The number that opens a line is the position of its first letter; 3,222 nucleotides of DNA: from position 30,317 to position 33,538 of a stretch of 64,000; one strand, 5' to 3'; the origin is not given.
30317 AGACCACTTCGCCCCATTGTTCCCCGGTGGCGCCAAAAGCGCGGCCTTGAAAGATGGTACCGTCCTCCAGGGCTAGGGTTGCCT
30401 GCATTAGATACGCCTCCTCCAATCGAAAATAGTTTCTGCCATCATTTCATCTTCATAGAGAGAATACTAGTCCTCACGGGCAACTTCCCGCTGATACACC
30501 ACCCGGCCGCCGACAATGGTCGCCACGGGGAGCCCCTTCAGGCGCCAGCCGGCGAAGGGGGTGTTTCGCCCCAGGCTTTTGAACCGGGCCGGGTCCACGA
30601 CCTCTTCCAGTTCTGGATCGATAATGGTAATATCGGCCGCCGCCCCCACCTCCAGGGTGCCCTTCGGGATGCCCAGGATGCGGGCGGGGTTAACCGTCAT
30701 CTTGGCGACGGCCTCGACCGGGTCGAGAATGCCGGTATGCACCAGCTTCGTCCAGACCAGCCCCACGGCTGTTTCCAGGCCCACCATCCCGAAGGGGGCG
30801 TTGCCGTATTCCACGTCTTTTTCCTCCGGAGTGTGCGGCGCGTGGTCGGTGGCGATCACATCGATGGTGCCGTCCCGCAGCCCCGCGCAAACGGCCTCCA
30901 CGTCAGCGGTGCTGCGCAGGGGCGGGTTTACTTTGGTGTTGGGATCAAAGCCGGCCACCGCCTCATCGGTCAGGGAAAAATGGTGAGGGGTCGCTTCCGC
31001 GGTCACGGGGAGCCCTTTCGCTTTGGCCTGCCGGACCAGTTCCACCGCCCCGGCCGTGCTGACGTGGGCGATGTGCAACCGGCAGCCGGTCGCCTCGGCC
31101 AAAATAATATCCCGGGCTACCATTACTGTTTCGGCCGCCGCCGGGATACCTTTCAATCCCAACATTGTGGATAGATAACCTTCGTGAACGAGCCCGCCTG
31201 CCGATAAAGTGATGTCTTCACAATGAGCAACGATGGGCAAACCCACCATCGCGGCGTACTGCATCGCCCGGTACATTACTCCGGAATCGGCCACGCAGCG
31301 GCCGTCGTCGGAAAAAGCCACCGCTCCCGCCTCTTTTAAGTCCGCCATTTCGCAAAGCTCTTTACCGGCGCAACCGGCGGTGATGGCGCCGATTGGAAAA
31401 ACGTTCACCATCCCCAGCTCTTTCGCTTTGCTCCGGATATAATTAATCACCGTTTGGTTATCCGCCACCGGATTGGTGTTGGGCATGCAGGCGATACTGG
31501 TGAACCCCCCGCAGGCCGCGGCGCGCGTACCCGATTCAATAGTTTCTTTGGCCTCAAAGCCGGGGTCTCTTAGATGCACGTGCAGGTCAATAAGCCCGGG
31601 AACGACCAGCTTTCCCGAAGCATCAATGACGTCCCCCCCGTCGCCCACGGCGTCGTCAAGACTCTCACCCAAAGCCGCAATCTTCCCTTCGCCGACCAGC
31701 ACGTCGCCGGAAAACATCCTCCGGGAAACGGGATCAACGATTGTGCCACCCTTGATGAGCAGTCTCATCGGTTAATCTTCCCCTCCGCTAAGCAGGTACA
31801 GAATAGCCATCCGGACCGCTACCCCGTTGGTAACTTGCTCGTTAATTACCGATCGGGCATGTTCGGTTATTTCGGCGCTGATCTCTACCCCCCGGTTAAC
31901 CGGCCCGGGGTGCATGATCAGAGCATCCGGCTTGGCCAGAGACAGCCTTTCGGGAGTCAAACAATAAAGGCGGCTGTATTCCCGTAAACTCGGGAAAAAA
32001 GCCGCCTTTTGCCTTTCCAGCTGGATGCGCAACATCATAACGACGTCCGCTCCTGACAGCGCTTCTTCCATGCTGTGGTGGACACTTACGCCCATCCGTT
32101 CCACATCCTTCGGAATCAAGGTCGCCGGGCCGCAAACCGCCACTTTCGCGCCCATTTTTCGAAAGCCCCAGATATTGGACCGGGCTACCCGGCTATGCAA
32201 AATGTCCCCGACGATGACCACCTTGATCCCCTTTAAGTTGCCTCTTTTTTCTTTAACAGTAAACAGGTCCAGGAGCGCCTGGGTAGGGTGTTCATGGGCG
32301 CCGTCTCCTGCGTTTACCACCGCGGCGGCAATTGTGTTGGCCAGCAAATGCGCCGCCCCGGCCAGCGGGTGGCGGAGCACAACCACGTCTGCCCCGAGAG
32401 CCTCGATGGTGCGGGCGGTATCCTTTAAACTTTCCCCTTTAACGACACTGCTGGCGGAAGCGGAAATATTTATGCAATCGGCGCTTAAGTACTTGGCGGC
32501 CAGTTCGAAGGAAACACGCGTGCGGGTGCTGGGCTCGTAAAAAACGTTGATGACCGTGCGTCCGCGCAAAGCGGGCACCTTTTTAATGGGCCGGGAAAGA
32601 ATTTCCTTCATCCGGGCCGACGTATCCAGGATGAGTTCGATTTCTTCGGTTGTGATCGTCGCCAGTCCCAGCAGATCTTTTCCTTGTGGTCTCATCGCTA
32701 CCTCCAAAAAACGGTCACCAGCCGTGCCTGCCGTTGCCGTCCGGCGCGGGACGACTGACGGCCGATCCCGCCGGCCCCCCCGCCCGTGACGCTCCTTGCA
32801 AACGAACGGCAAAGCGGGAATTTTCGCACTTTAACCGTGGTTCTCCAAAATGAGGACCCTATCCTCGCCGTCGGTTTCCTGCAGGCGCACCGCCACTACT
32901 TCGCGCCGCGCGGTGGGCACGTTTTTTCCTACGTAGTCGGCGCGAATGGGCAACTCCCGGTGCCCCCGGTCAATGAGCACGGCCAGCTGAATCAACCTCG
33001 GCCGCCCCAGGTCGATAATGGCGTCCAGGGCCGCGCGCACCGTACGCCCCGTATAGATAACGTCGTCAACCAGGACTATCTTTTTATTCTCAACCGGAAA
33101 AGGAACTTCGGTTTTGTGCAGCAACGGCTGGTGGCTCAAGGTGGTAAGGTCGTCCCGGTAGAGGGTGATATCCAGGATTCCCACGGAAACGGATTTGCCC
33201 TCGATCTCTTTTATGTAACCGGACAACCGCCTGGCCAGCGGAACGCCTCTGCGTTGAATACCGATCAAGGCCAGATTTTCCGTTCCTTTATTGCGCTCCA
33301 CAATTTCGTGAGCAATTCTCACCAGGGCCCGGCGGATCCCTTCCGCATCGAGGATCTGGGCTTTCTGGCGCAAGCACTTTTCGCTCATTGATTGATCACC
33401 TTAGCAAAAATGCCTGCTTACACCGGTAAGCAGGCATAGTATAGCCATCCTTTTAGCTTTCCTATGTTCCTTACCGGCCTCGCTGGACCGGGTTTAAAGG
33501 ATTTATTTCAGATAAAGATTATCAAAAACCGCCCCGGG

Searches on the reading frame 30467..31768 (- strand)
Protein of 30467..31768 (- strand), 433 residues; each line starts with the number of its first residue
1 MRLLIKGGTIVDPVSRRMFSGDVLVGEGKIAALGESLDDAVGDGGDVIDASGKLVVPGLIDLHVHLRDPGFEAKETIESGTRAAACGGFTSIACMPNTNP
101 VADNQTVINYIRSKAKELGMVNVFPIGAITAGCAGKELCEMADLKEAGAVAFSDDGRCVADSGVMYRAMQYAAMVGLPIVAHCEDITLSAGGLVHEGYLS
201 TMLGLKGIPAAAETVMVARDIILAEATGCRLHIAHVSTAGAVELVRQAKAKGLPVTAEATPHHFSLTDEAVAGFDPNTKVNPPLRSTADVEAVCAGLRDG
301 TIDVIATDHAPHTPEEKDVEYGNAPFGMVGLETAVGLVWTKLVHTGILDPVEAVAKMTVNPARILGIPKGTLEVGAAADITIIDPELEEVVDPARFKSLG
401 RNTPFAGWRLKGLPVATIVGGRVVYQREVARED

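Call 84: search_protein_families(library=pfam, proteins=[window:30467-31768:-], max_evalue=0.00001)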
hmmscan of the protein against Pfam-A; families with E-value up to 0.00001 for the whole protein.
window:30467-31768:- (433 aa): 3 families
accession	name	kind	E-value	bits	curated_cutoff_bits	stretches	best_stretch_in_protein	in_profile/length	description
PF01979.26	Amidohydro_1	-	6.3e-34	118.2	25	1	54-424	1-345/345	Amidohydrolase family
PF12890.13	DHOase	-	4.6e-20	72.6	21.2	1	52-238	1-139/142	Dihydro-orotase-like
PF07969.17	Amidohydro_3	-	2.2e-18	67.4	29.7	1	351-425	410-472/472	Amidohydrolase family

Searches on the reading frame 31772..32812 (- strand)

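Call 84: search_protein_families(library=pfam, proteins=[window:31772-32812:-], max_evalue=0.00001)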
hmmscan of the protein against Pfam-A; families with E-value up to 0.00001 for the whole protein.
window:31772-32812:- (346 aa): 2 families
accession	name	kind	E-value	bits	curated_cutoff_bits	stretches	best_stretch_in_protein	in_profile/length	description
PF02729.26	OTCace_N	-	9.7e-45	152.7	29.9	1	45-188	1-148/148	Aspartate/ornithine carbamoyltransferase, carbamoyl-P binding domain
PF00185.30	OTCace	-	6.2e-30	104.7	29.4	1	194-341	1-157/157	Aspartate/ornithine carbamoyltransferase, Asp/Orn binding domain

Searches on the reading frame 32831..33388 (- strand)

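Call 84: search_protein_families(library=pfam, proteins=[window:32831-33388:-], max_evalue=0.00001)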
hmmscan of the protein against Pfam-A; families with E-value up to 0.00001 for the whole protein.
window:32831-33388:- (185 aa): 2 families
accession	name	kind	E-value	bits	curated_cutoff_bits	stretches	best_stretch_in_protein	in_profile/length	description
PF00156.33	Pribosyltran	-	1.7e-24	86.3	26.3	1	10-171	3-157/158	Phosphoribosyl transferase domain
PF14681.12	UPRTase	-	7.4e-07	29.3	27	1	31-139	60-159/206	Uracil phosphoribosyltransferase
